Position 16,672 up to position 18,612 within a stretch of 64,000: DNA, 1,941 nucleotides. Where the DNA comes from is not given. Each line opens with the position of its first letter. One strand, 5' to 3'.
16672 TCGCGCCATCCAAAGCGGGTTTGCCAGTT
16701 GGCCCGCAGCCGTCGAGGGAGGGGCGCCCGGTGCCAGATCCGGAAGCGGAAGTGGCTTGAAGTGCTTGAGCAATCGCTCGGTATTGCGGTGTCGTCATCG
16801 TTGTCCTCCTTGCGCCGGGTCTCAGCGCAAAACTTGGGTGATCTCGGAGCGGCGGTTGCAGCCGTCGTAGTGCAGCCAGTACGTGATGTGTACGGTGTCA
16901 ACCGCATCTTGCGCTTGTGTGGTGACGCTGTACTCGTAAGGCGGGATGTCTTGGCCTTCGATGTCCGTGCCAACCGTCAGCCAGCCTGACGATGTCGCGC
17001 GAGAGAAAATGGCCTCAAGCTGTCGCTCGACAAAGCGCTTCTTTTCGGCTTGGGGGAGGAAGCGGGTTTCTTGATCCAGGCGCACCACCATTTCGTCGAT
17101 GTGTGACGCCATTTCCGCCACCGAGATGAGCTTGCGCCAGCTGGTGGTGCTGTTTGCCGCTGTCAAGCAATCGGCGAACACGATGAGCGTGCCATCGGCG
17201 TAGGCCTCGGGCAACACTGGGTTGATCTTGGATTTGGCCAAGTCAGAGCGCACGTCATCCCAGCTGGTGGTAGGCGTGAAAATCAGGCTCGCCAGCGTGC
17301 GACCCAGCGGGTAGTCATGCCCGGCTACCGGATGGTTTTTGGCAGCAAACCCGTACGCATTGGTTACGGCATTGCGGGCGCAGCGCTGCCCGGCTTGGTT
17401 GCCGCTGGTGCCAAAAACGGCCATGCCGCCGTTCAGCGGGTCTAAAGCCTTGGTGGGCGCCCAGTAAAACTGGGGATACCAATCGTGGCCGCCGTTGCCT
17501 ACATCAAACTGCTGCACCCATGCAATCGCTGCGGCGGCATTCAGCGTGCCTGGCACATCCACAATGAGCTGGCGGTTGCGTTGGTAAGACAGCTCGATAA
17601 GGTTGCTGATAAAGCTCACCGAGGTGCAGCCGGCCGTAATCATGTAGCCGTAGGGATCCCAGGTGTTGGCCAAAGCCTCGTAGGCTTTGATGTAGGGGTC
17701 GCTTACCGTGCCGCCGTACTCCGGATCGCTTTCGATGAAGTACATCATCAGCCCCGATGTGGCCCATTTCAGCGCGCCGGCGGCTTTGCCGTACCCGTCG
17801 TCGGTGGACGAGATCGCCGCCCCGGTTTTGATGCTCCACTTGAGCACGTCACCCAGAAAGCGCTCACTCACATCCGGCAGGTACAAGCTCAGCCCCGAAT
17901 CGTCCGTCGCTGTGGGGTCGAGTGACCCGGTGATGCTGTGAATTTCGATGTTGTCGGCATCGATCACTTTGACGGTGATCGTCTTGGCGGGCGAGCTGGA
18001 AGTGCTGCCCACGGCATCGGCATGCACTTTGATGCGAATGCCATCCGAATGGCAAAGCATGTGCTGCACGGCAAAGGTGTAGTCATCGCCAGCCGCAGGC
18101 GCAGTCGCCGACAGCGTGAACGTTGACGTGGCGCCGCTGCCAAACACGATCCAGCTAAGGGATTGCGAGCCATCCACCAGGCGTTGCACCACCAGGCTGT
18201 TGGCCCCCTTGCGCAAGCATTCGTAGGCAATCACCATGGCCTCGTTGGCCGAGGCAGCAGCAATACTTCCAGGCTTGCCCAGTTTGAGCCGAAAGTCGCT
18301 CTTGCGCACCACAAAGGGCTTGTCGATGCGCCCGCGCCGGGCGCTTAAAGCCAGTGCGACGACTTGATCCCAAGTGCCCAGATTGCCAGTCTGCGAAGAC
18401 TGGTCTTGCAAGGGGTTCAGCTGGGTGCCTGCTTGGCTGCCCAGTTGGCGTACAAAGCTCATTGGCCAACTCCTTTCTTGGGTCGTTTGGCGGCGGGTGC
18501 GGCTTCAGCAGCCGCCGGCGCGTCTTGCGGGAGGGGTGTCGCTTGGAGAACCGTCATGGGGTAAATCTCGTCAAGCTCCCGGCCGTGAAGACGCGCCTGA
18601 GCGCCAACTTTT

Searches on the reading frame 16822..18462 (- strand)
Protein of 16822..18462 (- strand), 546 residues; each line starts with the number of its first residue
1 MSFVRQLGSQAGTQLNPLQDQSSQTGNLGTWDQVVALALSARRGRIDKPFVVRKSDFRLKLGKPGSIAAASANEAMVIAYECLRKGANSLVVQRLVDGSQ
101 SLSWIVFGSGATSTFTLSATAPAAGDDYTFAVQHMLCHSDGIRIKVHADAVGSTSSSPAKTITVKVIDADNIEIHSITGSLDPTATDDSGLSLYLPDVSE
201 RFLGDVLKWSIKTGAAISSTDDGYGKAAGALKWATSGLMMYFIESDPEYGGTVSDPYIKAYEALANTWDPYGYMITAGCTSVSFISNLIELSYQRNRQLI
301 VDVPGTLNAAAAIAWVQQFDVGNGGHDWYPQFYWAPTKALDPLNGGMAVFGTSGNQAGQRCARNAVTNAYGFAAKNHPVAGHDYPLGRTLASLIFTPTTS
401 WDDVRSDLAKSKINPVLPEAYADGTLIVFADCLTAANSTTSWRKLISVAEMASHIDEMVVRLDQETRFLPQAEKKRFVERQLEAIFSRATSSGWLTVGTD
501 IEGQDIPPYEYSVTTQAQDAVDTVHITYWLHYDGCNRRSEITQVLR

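Call 10: search_protein_families(library=pfam, proteins=[window:16822-18462:-], max_evalue=0.001)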
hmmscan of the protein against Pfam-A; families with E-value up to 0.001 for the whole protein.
window:16822-18462:- (546 aa): 0 families

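Call 53: find_encoding_contigs(protein=window:16822-18462:-, flank=10000, max_places=1)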
Protein window:16822-18462:- (546 aa): 17 contigs read that carry it; 1 place shown.
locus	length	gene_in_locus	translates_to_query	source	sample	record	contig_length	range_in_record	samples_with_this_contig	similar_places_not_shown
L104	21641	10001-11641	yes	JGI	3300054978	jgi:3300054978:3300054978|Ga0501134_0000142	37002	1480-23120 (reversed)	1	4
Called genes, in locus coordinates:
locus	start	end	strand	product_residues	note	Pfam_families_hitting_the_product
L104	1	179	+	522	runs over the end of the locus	-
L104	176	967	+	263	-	-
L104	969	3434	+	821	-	PF21277:T6SS_VgrG3-like_C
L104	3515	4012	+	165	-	-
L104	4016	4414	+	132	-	-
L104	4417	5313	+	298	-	-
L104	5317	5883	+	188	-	-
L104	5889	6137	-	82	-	-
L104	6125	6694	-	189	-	-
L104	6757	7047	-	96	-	-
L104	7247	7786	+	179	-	PF18788:DarA_N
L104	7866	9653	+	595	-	-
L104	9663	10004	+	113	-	-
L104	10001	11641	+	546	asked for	-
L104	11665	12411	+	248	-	-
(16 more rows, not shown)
